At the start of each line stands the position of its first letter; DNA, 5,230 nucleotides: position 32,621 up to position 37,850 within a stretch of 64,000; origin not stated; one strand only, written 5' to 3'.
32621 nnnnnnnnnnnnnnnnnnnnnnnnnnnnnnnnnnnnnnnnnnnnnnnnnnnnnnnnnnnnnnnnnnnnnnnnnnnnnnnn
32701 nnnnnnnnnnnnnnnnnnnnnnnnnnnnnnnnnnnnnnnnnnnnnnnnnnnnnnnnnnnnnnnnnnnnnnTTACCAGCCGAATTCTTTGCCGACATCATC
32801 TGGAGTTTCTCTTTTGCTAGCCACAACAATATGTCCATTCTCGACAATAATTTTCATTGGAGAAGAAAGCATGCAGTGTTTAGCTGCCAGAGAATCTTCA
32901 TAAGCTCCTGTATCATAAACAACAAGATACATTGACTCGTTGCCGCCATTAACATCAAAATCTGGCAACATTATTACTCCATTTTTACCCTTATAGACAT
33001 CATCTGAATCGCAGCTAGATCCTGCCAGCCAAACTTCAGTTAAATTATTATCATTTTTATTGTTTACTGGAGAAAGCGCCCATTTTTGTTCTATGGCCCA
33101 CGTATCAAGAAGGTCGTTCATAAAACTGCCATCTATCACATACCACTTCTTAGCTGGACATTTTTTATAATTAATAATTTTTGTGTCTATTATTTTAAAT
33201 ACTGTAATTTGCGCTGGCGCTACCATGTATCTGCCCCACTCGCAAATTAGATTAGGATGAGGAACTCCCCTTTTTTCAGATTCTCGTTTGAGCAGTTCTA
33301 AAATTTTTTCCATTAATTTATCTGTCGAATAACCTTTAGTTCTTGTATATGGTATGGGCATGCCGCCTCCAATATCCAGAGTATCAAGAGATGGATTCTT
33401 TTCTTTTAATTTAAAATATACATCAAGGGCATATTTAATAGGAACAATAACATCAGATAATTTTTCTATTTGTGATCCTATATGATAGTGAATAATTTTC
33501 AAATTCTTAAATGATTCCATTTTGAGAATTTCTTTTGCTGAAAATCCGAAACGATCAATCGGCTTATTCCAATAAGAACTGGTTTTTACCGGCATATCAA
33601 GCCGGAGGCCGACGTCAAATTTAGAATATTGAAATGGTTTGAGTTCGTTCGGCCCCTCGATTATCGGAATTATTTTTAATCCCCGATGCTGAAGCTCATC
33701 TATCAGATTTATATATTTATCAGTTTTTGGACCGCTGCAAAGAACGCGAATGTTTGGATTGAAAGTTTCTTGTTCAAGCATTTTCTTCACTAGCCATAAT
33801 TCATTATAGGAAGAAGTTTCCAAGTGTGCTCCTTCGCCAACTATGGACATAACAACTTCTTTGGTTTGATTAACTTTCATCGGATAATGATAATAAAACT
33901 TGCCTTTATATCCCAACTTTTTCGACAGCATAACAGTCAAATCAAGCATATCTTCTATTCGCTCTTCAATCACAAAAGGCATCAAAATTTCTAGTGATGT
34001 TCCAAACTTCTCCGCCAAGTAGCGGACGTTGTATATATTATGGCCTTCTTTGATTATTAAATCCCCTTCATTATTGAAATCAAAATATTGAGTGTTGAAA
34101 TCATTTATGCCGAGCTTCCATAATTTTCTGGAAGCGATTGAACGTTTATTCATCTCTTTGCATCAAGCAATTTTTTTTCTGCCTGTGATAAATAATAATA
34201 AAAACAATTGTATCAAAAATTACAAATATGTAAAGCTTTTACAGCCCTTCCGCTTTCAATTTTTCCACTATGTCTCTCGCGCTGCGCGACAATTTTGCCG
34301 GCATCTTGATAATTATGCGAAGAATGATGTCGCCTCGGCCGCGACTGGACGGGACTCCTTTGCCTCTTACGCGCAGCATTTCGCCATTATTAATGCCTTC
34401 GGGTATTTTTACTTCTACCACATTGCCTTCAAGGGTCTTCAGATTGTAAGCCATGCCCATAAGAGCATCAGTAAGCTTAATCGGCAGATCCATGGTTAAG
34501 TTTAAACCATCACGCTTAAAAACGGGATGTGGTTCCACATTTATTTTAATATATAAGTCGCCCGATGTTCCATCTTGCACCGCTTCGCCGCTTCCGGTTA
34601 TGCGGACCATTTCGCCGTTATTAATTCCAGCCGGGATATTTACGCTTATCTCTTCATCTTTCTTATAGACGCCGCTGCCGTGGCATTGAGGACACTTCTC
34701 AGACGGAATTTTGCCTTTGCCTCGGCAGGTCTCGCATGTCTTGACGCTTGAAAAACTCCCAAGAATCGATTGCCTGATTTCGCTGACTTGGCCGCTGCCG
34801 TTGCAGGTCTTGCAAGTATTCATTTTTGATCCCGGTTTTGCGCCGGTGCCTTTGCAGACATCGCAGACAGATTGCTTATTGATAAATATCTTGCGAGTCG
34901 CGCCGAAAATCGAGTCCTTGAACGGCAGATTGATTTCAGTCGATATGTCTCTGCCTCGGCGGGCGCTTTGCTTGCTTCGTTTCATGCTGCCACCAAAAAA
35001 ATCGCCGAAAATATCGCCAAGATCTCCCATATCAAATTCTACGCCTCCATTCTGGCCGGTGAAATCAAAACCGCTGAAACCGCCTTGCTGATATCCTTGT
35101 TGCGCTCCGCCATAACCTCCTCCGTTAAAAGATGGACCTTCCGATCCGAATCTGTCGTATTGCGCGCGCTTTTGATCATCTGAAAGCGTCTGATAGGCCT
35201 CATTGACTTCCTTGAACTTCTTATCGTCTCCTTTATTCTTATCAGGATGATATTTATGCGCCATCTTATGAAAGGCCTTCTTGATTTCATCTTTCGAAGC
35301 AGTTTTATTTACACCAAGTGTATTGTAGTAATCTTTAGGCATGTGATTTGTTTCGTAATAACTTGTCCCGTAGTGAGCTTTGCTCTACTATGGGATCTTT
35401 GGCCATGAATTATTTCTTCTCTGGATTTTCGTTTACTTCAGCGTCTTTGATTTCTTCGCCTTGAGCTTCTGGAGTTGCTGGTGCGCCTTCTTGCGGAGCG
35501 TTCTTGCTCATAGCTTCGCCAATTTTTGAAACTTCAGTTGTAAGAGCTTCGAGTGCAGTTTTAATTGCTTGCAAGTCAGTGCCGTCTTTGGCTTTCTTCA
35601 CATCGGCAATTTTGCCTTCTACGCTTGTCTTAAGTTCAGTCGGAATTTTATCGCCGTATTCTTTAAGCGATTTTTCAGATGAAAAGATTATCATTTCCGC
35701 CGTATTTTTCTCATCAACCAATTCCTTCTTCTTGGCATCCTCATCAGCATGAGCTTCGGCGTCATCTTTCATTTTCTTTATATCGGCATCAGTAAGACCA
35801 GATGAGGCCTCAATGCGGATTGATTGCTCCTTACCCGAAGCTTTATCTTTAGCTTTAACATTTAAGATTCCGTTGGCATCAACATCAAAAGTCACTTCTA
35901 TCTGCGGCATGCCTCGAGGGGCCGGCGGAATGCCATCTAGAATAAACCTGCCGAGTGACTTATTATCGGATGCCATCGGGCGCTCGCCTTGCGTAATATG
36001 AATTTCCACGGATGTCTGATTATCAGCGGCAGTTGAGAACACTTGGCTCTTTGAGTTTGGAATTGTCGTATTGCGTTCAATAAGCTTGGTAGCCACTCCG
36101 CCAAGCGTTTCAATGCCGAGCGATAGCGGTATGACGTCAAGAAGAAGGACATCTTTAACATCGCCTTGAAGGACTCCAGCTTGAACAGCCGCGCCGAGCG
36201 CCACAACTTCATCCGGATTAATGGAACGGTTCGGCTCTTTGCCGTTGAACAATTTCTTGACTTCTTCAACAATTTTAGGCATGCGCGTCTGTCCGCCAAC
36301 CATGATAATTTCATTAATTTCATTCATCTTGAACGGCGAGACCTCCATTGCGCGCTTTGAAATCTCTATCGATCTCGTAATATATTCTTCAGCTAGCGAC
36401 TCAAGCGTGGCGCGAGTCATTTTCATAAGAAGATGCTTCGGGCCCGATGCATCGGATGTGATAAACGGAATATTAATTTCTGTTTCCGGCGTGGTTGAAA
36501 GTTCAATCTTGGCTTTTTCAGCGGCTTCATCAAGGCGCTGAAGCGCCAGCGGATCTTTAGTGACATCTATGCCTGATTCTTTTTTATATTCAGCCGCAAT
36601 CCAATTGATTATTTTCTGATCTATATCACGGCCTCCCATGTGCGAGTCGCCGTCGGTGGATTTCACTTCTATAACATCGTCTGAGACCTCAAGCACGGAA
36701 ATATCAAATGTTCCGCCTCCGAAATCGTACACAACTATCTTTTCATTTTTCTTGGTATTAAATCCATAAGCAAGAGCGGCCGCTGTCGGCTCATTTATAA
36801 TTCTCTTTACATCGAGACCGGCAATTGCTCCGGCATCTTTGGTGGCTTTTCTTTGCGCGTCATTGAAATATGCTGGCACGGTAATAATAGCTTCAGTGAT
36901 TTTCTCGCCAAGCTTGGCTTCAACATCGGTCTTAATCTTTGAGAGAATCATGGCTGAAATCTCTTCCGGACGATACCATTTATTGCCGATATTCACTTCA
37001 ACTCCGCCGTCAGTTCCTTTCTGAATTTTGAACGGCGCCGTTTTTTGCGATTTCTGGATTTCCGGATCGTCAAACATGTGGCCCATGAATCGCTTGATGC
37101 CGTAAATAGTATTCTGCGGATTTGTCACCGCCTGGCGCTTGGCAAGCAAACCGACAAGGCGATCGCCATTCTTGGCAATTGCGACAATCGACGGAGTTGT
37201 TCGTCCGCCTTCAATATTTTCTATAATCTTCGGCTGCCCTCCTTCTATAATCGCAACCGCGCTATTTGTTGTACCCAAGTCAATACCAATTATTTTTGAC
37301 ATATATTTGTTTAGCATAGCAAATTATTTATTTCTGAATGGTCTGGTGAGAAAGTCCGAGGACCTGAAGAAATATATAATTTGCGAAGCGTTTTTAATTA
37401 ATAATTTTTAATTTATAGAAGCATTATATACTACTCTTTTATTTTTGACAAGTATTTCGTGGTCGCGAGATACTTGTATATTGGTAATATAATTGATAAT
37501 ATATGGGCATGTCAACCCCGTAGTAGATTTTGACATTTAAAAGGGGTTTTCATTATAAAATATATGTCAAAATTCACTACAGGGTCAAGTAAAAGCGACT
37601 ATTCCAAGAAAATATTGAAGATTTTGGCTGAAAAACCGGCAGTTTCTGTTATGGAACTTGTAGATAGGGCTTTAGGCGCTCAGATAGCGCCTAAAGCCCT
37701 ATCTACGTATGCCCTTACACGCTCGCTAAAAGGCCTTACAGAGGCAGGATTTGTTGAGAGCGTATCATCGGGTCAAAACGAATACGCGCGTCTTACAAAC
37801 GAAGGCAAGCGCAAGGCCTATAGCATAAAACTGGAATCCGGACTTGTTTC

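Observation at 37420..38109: A small wHTH/PaaX_C-like regulator sits in the hrcA position, with inverted repeats over divergent consensus promoters for itself and dnaK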

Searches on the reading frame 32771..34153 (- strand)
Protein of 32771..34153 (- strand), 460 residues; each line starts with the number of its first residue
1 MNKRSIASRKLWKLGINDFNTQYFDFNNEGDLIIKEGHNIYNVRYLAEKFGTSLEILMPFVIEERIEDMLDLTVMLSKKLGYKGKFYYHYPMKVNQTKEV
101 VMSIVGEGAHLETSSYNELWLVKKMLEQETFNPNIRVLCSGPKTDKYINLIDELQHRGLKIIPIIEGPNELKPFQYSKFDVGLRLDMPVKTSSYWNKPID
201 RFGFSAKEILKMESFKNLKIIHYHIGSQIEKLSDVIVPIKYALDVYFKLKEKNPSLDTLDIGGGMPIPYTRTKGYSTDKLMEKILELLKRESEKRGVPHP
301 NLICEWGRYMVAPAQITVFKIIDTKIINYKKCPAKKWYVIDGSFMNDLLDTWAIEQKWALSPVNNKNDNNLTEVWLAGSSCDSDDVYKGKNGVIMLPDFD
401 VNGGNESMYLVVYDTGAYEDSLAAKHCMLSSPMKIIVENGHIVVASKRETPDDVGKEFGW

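Call 3: search_protein_families(library=pfam, proteins=[window:32771-34153:-], max_evalue=0.1)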
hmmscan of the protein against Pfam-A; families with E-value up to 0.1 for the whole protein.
window:32771-34153:- (460 aa): 2 families
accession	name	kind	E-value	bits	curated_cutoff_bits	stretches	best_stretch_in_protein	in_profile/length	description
PF02784.22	Orn_Arg_deC_N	-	1.6e-21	77.2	23.4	1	85-312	17-247/247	Pyridoxal-dependent decarboxylase, pyridoxal binding domain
PF00278.28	Orn_DAP_Arg_deC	-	5.9e-05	23.7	23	1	314-388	7-75/95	Pyridoxal-dependent decarboxylase, C-terminal sheet domain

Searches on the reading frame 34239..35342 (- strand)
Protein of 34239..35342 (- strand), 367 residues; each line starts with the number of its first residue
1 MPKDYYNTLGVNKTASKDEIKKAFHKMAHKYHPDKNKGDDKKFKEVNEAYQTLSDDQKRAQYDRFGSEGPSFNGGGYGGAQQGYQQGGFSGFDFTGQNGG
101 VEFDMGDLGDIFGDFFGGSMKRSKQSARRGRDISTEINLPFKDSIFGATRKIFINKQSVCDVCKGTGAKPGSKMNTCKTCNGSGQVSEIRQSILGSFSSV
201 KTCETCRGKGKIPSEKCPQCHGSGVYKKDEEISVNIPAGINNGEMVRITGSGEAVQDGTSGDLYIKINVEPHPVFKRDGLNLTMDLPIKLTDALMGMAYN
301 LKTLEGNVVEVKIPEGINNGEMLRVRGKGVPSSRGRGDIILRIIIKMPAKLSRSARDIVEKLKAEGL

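Call 3: search_protein_families(library=pfam, proteins=[window:34239-35342:-], max_evalue=0.1)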
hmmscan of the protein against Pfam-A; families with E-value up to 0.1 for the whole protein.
window:34239-35342:- (367 aa): 10 families
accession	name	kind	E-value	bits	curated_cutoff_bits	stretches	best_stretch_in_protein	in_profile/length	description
PF01556.23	DnaJ_C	-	3.6e-41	141.2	26.6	1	134-348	2-152/152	DnaJ C terminal domain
PF00226.36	DnaJ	-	4.2e-25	88.1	27.8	1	4-63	1-63/63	DnaJ domain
PF00684.25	DnaJ_CXXCXGXG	-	7e-17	61.9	32.7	1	160-224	1-65/65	DnaJ central domain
PF15777.11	Anti-TRAP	-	0.0005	20.4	32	1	202-225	12-41/59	Tryptophan RNA-binding attenuator protein inhibitory protein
PF17302.8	DUF5351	-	0.0011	19.6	27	0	214-224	17-27/29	Family of unknown function (DUF5351)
PF20833.2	RNase_E_G_Thio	-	0.0015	19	26.8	0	216-236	1-21/86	RNase E/G, Thioredoxin-like domain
PF25436.1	BSD2_CRD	-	0.024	15.3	27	1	202-230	4-29/69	BSD2 cysteine rich domain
PF21002.2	TMEM106_N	-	0.035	15.2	24.5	0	200-217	54-71/91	Transmembrane protein 106 N-terminal region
PF02189.20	ITAM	-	0.062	14.2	22.2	0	50-64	4-17/20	Immunoreceptor tyrosine-based activation motif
PF09285.17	Elong-fact-P_C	-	0.076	13.2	25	0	308-326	29-47/56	Elongation factor P, C-terminal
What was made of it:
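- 34239..35342 (-): dnaJ, 67 nt downstream of dnaK and presumably co-transcribed. Pfam DnaJ, DnaJ_C and DnaJ_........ (call 3).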

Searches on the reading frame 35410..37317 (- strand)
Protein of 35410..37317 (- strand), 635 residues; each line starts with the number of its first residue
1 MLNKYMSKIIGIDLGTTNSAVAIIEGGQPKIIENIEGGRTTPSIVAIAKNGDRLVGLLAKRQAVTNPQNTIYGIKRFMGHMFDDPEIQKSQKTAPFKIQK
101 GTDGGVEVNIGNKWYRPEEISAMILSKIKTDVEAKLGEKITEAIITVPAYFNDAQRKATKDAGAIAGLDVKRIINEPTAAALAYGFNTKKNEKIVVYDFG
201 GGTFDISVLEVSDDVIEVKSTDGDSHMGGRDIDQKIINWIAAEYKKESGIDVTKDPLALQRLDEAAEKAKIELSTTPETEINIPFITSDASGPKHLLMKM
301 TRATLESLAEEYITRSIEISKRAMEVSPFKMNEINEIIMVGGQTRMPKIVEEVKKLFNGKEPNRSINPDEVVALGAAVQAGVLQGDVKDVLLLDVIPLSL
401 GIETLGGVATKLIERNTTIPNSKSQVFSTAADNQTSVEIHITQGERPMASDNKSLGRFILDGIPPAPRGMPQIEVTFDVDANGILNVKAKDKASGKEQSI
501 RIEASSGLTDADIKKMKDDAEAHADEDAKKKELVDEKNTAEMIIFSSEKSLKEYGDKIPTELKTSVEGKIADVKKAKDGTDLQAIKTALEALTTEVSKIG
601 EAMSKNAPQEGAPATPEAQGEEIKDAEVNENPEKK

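Call 3: search_protein_families(library=pfam, proteins=[window:35410-37317:-], max_evalue=0.1)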
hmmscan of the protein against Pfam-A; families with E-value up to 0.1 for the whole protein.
window:35410-37317:- (635 aa): 5 families
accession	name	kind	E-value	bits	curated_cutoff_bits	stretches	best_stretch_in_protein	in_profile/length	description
PF00012.26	HSP70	-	4.2e-243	808.4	20.6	1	9-604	1-598/599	Hsp70 protein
PF06723.19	MreB_Mbl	-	8.7e-15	54.8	27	1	123-376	76-315/327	MreB/Mbl protein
PF02782.22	FGGY_C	-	0.0099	16.1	27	1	297-382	120-196/198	FGGY family of carbohydrate kinases, C-terminal domain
PF01968.24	Hydantoinase_A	-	0.012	15.3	22.9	0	170-210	55-97/291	Hydantoinase/oxoprolinase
PF21523.3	ParM_N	-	0.029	14.9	27.4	0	190-271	3-80/159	Plasmid segregation protein ParM, C-terminal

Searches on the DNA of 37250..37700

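Call 56: search_rna_families(source=window, start=37250, end=37700, threshold=evalue, max_evalue=1)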
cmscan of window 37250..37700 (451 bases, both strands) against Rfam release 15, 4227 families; matches with E-value up to 1: 3.
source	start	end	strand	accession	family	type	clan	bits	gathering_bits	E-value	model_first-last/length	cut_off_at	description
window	37512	37588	-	RF03722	MIR4378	Gene; miRNA;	-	21.4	90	0.19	1-91/91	no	MIR4378 microRNA precursor family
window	37506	37597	-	RF04244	MIR169_6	Gene; miRNA;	CL00098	20.4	54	0.098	1-99/99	no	MIR169_6 microRNA precursor family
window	37511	37589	-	RF03585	mir-3938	Gene; miRNA;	-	19.5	94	0.24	1-88/88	no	mir-3938 microRNA precursor family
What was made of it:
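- Tried and rejected: Rfam on 37250-37700 returned only spurious miRNA-like hits on the hairpin (call 56).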
